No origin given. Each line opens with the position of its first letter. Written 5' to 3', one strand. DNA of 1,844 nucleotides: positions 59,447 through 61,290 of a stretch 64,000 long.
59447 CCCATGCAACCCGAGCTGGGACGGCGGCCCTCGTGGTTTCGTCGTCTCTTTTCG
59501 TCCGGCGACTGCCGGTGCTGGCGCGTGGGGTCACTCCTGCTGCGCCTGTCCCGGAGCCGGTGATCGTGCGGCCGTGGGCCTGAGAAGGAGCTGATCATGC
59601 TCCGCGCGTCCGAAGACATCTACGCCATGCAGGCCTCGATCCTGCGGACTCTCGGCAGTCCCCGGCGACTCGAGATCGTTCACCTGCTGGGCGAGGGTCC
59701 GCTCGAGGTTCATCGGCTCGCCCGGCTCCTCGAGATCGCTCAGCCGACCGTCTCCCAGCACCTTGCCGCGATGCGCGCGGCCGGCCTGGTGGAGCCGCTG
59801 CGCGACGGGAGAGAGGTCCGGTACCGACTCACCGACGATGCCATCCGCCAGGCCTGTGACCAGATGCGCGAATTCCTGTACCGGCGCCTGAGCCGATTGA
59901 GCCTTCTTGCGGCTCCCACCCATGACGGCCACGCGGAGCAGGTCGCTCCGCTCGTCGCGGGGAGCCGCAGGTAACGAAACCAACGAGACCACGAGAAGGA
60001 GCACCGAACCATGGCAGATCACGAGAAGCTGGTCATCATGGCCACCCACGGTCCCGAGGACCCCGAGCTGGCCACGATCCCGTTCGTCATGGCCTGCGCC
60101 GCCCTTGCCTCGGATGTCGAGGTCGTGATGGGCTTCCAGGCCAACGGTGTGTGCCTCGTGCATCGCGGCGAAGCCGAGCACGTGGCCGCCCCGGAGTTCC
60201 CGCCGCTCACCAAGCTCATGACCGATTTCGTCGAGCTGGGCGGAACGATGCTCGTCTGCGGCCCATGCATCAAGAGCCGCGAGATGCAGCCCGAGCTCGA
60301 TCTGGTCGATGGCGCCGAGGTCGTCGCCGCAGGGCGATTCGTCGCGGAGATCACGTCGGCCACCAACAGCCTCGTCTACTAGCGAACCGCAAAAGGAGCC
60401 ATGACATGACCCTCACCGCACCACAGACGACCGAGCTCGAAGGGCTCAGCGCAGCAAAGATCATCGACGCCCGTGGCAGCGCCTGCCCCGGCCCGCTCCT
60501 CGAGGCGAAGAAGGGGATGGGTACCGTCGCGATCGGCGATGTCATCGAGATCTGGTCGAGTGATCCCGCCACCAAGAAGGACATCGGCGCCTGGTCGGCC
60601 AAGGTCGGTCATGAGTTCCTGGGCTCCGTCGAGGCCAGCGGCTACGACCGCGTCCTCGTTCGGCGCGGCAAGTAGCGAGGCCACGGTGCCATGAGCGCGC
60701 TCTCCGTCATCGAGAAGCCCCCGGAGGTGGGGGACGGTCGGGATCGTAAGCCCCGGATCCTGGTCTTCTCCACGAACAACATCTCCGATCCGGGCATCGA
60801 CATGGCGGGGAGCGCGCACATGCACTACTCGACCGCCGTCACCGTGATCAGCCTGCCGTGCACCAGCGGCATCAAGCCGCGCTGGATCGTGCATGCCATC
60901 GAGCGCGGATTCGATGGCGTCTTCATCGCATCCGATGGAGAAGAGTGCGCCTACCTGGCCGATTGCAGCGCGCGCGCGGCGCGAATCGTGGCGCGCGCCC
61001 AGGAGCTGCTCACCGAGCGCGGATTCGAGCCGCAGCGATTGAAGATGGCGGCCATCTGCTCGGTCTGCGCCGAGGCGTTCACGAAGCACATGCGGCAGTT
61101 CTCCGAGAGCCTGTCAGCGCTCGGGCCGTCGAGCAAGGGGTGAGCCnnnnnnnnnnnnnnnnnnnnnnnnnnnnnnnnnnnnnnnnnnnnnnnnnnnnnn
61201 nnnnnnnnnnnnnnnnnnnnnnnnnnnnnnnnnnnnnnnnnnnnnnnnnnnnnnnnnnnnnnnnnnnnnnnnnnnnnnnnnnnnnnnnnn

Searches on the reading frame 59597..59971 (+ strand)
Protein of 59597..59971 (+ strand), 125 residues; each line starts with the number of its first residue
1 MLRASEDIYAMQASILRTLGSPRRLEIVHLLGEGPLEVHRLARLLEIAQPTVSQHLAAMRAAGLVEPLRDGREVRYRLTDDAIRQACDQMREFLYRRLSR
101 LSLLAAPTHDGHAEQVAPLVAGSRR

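Call 3: search_protein_families(library=pfam, proteins=[window:59597-59971:+], max_evalue=0.01)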
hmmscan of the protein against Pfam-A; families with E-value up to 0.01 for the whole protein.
window:59597-59971:+ (125 aa): 17 families
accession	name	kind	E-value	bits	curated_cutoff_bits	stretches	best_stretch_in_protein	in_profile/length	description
PF01022.26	HTH_5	-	2e-15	56.8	22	1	21-66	1-46/47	Bacterial regulatory protein, arsR family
PF12840.13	HTH_20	-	3.1e-10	40.3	27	1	19-66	1-49/51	Helix-turn-helix domain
PF25212.1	HVO_A0114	-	1.2e-06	28.6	27.6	1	16-82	16-83/84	HVO_A0114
PF12802.13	MarR_2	-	1.6e-06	28.6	27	1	25-70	8-55/61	MarR family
PF25213.1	HVO_A0261_N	-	9.4e-06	25.9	35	1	18-79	7-64/86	HVO_A0261 N-terminal domain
PF13463.12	HTH_27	-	3.4e-05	24.5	22.2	1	24-81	5-67/68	Winged helix DNA-binding domain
PF24037.1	DUF7346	-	0.00019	22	28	1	14-90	62-138/139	Family of unknown function (DUF7346)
PF13545.12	HTH_Crp_2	-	0.00023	21.5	27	1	35-74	22-59/70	Crp-like helix-turn-helix domain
PF09339.16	HTH_IclR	-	0.00024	21.2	22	1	25-66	6-49/52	IclR helix-turn-helix domain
PF01978.25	TrmB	-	0.00051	20.3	25.6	1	29-79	16-65/68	Sugar-specific transcriptional regulator TrmB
PF24034.1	DUF7343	-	0.00069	19.9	27.6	1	34-73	17-56/62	Domain of unknown function (DUF7343)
PF01047.28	MarR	-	0.0011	19.2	24.6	1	33-69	15-51/59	MarR family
PF01325.25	Fe_dep_repress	-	0.0015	19.2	26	1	34-66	21-53/60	Iron dependent repressor, N-terminal DNA binding domain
PF02082.26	Rrf2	-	0.0022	18.6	30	1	32-82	20-69/132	Iron-dependent Transcriptional regulator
PF07848.18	PaaX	-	0.0055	17.3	24.8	1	41-81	29-69/70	PaaX-like protein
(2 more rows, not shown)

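Call 43: search_protein_families(library=ncbifam, proteins=[window:59597-59971:+], max_evalue=0.001)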
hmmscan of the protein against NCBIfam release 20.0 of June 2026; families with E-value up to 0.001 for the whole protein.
window:59597-59971:+ (125 aa): 11 families
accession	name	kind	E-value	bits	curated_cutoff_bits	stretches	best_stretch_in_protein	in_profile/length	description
NF033788.1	HTH_metalloreg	subfamily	1.1e-22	79.6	55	1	13-86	2-76/77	metalloregulator ArsR/SmtB family transcription factor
NF040642.1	sulf_sens_BigR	equivalog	8.8e-15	54.6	155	1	13-87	11-85/95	sulfite-sensing transcriptional repressor BigR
NF047906.1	CdPbTransRegCmtR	equivalog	4.3e-13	49.1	150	1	4-91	4-90/104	Cd(II)/Pb(II)-sensing metalloregulatory transcriptional regulator CmtR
NF033789.1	repress_SdpR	subfamily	1.5e-11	44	100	1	16-86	2-72/79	autorepressor SdpR family transcription factor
NF041413.1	ArsR_Rv2640c_fam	equivalog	4.9e-09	36.6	155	1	14-87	34-110/118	Rv2640c family ArsR-like transcriptional regulator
NF045707.1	Dbac_1936_reg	equivalog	7.1e-09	35.6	115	1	9-92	4-87/99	ArsR/SmtB-type metalloregulator TsoR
NF007528.0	PRK10141.1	subfamily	1.5e-08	34.5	97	1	15-81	9-76/117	metalloregulator ArsR/SmtB family transcription factor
NF052532.1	TransRegPagRBaca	equivalog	1.1e-07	31.9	170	1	12-80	17-85/99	transcriptional repressor PagR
NF053755.1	MsvR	equivalog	7.4e-07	29.1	220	1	15-75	6-66/236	transcriptional factor MsvR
TIGR01884.1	cas_HTH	subfamily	1.7e-06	27.6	60.2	1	20-80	140-200/202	CRISPR-associated CARF protein Csa3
NF053602.1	Phr_regulator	exception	0.00059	19.5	320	1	15-67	5-57/191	heat shock transcription regulator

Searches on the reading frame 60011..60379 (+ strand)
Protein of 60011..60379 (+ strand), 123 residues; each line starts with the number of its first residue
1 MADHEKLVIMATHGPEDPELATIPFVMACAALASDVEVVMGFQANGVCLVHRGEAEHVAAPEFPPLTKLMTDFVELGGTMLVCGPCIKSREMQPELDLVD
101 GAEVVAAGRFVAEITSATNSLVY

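Call 3: search_protein_families(library=pfam, proteins=[window:60011-60379:+], max_evalue=0.01)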
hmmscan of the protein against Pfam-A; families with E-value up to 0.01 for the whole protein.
window:60011-60379:+ (123 aa): 2 families
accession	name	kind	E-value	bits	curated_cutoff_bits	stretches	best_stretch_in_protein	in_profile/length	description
PF02635.20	DsrE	-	8.5e-14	52.2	22.7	1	6-117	2-110/116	DsrE/DsrF-like family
PF13686.11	DrsE_2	-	0.00043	20.7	25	1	4-59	2-55/156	DsrE/DsrF/DrsH-like family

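Call 43: search_protein_families(library=ncbifam, proteins=[window:60011-60379:+], max_evalue=0.001)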
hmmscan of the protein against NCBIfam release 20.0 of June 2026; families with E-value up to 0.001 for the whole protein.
window:60011-60379:+ (123 aa): 0 families

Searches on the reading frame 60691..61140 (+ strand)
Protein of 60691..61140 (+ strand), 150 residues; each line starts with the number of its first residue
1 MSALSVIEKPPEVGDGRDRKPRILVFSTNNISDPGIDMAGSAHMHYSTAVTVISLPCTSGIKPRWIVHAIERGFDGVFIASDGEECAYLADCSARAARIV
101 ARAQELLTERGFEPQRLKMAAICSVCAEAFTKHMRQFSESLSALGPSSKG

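Call 3: search_protein_families(library=pfam, proteins=[window:60691-61140:+], max_evalue=0.01)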
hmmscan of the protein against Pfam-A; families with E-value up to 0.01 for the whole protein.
window:60691-61140:+ (150 aa): 1 family
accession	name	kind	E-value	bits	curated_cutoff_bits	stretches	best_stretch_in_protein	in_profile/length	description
PF02662.21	FlpD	-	1.9e-30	105.9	22.3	1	23-145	1-123/123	Methyl-viologen-reducing hydrogenase, delta subunit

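Call 6: search_protein_families(library=ncbifam, proteins=[window:60691-61140:+], max_evalue=0.01)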
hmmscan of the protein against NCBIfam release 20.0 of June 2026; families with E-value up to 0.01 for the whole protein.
window:60691-61140:+ (150 aa): 4 families
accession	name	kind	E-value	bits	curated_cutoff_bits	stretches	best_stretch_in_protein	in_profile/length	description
NF040770.1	hetero_SS_HdrA2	exception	9.6e-21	73.6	1100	1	15-147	642-774/777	CoB-CoM heterodisulfide reductase HdrA2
NF045873.1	F420_non_VhuD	exception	4.2e-15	56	215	1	22-147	3-128/132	F420-non-reducing hydrogenase iron-sulfur subunit VhuD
NF041891.1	hdrA_Methbact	equivalog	1.2e-08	33.7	1300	1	17-142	640-759/762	ferredoxin:CoB-CoM heterodisulfide reductase subunit HdrA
NF041778.1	hetero_SS_HdrA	equivalog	0.00022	19.2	1400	1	18-83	651-716/771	ferredoxin:CoB-CoM heterodisulfide reductase subunit HdrA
